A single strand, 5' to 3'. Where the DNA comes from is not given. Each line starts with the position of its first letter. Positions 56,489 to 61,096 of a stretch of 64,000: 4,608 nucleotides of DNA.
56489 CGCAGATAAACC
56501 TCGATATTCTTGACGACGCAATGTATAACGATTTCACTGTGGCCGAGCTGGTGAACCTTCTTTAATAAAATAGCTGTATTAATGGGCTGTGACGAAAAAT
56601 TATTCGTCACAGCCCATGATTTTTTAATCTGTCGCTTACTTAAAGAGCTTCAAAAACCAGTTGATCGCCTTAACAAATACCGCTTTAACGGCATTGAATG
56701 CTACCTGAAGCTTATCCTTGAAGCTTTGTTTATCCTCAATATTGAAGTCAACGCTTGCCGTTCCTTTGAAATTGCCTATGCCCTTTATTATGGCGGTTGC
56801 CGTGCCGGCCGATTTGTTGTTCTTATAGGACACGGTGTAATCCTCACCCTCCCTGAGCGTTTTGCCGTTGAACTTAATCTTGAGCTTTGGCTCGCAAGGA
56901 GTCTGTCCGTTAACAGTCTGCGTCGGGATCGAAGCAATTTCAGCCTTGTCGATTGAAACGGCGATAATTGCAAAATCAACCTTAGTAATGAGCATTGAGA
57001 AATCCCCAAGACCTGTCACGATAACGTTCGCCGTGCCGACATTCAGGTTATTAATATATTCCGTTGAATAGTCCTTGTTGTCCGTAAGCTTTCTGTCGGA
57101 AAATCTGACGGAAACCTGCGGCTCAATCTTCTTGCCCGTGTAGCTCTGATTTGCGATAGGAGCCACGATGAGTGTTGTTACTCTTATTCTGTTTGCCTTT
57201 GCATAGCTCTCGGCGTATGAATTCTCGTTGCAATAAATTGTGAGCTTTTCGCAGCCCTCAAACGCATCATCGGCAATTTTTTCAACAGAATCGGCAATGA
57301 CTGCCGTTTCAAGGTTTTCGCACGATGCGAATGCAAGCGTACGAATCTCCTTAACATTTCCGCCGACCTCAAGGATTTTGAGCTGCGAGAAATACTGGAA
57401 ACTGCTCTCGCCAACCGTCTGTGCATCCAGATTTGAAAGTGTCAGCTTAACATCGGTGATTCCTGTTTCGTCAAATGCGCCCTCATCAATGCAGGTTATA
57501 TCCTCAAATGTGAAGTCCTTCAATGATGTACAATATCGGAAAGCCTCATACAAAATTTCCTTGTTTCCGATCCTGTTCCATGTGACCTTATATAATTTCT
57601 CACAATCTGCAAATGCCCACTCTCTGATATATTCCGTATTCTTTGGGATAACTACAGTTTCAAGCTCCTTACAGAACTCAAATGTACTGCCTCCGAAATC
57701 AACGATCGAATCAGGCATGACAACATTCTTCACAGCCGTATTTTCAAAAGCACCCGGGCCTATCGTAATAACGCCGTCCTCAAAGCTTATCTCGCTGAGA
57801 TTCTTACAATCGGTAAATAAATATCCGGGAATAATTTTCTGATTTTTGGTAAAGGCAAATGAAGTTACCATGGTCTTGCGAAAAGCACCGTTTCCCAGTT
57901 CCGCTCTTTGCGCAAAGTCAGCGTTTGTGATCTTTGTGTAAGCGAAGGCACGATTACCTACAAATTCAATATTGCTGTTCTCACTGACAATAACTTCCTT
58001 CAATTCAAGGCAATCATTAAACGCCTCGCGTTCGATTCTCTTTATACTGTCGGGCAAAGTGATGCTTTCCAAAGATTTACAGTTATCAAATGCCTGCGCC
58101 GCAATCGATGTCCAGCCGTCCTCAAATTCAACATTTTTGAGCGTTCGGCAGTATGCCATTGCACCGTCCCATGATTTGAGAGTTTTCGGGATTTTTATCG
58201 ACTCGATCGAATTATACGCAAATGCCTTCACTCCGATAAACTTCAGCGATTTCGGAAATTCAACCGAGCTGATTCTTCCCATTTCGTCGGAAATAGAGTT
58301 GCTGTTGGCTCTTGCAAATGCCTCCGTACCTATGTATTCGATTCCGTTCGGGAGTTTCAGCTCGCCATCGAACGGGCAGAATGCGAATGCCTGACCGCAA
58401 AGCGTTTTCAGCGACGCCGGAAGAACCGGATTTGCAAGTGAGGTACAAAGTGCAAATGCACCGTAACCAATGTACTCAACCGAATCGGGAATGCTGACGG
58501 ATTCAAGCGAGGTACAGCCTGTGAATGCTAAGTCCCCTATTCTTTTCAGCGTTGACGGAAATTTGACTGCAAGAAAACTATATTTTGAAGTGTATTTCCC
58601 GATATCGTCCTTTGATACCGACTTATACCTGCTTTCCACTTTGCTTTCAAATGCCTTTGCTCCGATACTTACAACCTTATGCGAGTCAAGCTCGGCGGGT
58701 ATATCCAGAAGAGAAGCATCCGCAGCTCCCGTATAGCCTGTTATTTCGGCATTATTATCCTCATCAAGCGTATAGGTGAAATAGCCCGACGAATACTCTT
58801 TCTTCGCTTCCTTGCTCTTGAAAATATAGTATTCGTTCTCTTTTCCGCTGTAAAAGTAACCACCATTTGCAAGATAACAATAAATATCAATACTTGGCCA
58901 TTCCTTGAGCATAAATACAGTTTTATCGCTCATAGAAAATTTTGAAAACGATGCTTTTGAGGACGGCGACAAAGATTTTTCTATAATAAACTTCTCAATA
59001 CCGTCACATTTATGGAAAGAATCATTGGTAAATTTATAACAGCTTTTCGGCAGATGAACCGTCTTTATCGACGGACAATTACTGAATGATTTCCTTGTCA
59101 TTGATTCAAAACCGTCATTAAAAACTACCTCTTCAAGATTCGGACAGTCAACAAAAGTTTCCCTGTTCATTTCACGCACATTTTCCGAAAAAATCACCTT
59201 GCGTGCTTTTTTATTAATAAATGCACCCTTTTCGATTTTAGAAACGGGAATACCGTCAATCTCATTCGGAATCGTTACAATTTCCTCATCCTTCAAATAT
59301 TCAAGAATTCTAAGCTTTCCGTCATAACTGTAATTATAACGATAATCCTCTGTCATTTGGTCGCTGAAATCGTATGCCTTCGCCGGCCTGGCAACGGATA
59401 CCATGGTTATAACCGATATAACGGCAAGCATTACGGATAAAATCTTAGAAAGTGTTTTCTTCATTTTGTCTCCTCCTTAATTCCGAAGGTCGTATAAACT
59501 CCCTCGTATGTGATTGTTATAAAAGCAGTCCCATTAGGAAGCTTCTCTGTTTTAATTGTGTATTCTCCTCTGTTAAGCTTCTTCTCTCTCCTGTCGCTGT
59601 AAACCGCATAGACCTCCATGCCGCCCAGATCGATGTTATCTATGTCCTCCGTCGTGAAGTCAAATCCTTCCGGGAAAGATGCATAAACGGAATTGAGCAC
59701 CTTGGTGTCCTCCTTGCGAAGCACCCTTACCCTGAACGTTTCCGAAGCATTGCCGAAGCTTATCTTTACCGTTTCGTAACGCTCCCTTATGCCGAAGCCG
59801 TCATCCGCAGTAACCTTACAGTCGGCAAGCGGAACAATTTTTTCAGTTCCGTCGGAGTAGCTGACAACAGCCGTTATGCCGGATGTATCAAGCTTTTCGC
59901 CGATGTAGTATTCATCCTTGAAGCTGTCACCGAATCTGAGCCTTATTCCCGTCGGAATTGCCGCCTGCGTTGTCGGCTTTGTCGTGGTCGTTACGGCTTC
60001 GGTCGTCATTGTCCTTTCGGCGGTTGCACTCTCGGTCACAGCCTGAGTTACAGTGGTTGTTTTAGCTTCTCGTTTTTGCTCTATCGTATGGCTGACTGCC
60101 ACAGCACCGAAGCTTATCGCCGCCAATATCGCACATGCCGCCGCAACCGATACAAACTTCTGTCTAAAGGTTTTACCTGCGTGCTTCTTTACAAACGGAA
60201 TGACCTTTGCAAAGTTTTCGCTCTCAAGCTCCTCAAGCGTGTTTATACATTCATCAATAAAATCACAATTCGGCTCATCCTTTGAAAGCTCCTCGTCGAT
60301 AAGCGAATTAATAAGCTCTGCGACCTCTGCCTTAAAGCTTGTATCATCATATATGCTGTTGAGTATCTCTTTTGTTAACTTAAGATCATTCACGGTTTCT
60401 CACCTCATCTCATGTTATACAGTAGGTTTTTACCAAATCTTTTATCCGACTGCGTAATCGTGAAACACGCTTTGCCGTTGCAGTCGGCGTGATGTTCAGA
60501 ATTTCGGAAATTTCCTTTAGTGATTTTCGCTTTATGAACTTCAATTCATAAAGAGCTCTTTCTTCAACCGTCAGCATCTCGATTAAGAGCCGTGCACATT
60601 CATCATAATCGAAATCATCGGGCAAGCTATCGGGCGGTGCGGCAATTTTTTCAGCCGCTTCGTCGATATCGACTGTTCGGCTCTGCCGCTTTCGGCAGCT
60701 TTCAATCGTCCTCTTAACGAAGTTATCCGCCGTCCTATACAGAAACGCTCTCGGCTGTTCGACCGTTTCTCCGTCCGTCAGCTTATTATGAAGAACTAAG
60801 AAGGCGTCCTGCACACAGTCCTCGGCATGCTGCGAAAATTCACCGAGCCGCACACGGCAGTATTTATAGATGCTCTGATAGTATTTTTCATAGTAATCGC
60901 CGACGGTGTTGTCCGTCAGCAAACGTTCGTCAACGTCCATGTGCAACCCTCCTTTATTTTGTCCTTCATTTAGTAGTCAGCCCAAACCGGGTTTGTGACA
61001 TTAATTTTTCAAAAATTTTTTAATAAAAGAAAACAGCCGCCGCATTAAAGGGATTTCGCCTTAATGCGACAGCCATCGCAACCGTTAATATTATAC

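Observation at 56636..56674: Shared C-terminal 'I-(K/N)-W-F-x-x-L-(F/I)-K' tail on three unrelated secreted proteins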

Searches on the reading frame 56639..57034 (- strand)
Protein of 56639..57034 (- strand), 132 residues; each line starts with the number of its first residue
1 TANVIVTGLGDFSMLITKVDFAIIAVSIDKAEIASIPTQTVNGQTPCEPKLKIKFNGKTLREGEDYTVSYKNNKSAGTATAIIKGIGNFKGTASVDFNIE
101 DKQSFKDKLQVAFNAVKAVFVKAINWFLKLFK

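Call 56: find_homologous_proteins(query=window:56639-57034:-, max_evalue=0.001)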
Query window:56639-57034:- (132 aa): 10 proteins with E <= 0.001 among 22 candidates.
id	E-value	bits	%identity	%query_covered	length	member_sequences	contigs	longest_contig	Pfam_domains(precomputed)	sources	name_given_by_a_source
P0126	6.8e-75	266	95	98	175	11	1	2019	-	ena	-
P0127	1.8e-22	97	40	75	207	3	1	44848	PF20623.5,PF18887.6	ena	-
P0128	3.3e-22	96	41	75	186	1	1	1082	-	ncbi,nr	ncbi:MAG: hypothetical protein KBS59_04345, partial [Clostridiales bacterium]|nr:hypothetical protei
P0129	3.8e-17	80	51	55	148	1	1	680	PF20623.5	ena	-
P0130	1.8e-16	78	39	51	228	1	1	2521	-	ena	-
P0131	2.5e-16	77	100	29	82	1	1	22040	-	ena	-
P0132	2.8e-15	74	46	73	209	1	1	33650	PF13306.13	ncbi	-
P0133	1.4e-10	59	42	73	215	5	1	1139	PF00041.28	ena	-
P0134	1.4e-9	56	43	58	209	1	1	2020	-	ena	-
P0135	1.6e-8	52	46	57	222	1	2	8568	-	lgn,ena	-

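Call 58: find_encoding_contigs(protein=P0132, flank=10000, max_places=2)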
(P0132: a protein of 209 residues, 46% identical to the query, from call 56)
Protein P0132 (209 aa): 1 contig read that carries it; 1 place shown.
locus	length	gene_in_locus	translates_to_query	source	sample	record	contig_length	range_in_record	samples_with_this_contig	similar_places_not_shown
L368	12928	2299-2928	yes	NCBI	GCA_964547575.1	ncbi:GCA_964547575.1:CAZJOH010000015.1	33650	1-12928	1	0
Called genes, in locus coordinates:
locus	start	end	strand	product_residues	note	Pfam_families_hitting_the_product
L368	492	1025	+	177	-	PF07638:Sigma70_ECF (weak), PF04542:Sigma70_r2 (weak), PF08281:Sigma70_r4_2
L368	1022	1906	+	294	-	PF07523:Big_3 (weak)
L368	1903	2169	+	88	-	-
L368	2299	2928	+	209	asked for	PF13306:LRR_5 (weak)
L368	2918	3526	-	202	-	PF09551:Spore_II_R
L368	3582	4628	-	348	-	PF06723:MreB_Mbl, PF00022:Actin (weak), PF11104:PilM_2 (faint), PF00012:HSP70, PF14450:FtsA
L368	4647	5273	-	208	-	PF00156:Pribosyltran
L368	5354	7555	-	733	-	PF23139:OB_YrrC, PF14520:HHH_5 (weak), PF14490:HHH_RecD2, PF05970:PIF1 (weak), PF13604:AAA_30, PF13245:AAA_19, PF18335:SH3_13, PF13538:UvrD_C_2, +2 more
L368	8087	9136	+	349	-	PF03816:LytR_cpsA_psr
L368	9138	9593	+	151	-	PF00583:Acetyltransf_1, PF13673:Acetyltransf_10, PF13508:Acetyltransf_7, PF08445:FR47 (weak)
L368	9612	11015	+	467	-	-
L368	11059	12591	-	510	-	PF00370:FGGY_N, PF02782:FGGY_C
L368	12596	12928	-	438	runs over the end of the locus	PF01261:AP_endonuc_2 (weak), PF27526:XylA2_C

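Call 74: find_encoding_contigs(protein=P0127, flank=10000, max_places=1)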
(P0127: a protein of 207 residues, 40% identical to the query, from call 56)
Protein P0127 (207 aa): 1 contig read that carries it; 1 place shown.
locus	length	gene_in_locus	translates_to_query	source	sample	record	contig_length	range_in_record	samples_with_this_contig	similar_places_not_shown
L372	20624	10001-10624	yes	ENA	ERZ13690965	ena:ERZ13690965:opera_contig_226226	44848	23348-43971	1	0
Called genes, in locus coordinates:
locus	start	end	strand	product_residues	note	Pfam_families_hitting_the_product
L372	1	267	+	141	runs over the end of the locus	-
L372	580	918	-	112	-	-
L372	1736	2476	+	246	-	PF09547:SpoIVA_ATPase, PF20438:SpoIVA_middle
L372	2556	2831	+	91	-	PF20439:SpoIVA_C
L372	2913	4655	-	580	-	PF02690:Na_Pi_cotrans, PF01895:PhoU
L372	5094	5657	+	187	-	PF00963:Cohesin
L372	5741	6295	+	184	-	PF00395:SLH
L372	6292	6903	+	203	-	PF00404:Dockerin_1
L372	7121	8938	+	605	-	-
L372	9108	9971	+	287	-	-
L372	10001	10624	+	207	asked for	PF18887:MBG_3 (faint), PF20623:Sgo0707_N2 (faint)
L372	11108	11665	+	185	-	-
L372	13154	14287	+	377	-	PF00310:GATase_2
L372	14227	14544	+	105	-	PF00310:GATase_2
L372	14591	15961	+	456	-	PF04898:Glu_syn_central, PF01645:Glu_synthase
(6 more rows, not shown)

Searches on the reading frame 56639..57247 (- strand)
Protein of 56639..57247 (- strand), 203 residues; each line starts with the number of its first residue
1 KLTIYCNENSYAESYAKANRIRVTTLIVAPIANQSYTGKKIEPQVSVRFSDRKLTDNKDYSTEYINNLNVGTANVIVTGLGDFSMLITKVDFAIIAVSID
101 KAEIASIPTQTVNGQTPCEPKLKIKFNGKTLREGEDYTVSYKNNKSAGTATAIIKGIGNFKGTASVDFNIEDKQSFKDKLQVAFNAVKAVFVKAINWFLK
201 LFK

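Call 43: predict_structure(protein=window:56639-57247:-)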
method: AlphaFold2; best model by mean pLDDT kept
length: 203 residues; sequences in the alignment: 1
mean_pLDDT: 41.3   pTM: 0.30
mean pLDDT of the five models: 41.3, 40.3, 39.8, 31.5, 30.3
residues with pLDDT >= 90: 0; 70-90: 13; 50-70: 22; < 50: 168
segments of 3 or more residues with pLDDT < 50: 1-123, 125-127, 140-180
pLDDT, mean of each block of 10 residues (from residue 1): 30 31 39 38 40 33 33 37 37 34 35 40 49 53 38 38 34 38 62 78 71
secondary structure, 60 per line:
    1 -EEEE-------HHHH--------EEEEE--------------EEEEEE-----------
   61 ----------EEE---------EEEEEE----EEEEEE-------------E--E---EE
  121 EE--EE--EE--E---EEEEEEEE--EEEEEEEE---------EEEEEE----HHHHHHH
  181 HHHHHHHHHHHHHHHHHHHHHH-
elements in order: E2-5 H13-16 E25-29 E44-49 E71-73 E83-88 E93-98 E119-122 E137-144 E147-154 E164-169 H174-202
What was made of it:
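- P1's last 29 residues are predicted as one helix (call 43).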

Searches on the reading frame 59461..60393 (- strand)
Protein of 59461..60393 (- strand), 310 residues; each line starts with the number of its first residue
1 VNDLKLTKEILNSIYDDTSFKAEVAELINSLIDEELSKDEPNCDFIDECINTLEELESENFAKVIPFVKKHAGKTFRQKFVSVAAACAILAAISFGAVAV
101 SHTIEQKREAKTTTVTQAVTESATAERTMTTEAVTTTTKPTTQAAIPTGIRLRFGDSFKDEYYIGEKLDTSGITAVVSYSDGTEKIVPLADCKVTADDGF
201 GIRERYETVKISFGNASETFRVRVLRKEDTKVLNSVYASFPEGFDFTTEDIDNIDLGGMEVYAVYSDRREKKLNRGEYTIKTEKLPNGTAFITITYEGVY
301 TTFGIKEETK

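Call 40: search_protein_families(library=pfam, proteins=[window:59461-60393:-], max_evalue=0.01)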
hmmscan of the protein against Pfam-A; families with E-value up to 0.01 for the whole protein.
window:59461-60393:- (310 aa): 1 family
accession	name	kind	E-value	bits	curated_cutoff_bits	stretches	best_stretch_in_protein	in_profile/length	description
PF07523.18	Big_3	-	8.5e-12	45.6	21.2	2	159-224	5-68/68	Bacterial Ig-like domain (group 3)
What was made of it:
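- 59461..60946 (-): ECF-type sigma factor (60410-60946) and a Big_3 protein (59461-60393) upstream of P1, overlapping its start (context). Pfam (call 40).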

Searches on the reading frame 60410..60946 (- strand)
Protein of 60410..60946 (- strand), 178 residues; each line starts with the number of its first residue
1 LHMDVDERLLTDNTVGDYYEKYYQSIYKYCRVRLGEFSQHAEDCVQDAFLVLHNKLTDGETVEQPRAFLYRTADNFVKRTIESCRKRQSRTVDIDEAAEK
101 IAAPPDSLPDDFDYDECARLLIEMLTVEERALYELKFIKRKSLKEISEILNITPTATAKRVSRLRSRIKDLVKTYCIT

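Call 40: search_protein_families(library=pfam, proteins=[window:60410-60946:-], max_evalue=0.01)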
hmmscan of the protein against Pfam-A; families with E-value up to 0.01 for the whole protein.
window:60410-60946:- (178 aa): 4 families
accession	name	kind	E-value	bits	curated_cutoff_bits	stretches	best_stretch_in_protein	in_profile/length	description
PF08281.18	Sigma70_r4_2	-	7.5e-09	35.6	25.7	1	116-167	2-53/54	Sigma-70, region 4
PF04542.20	Sigma70_r2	-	2.3e-07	30.9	24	1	19-82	2-66/71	Sigma-70 region 2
PF13404.12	HTH_AsnC-type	-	0.0024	18.1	27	1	140-165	17-42/42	AsnC-type helix-turn-helix domain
PF13412.12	HTH_24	-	0.0026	17.7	21.9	1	141-165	18-42/48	Winged helix-turn-helix DNA-binding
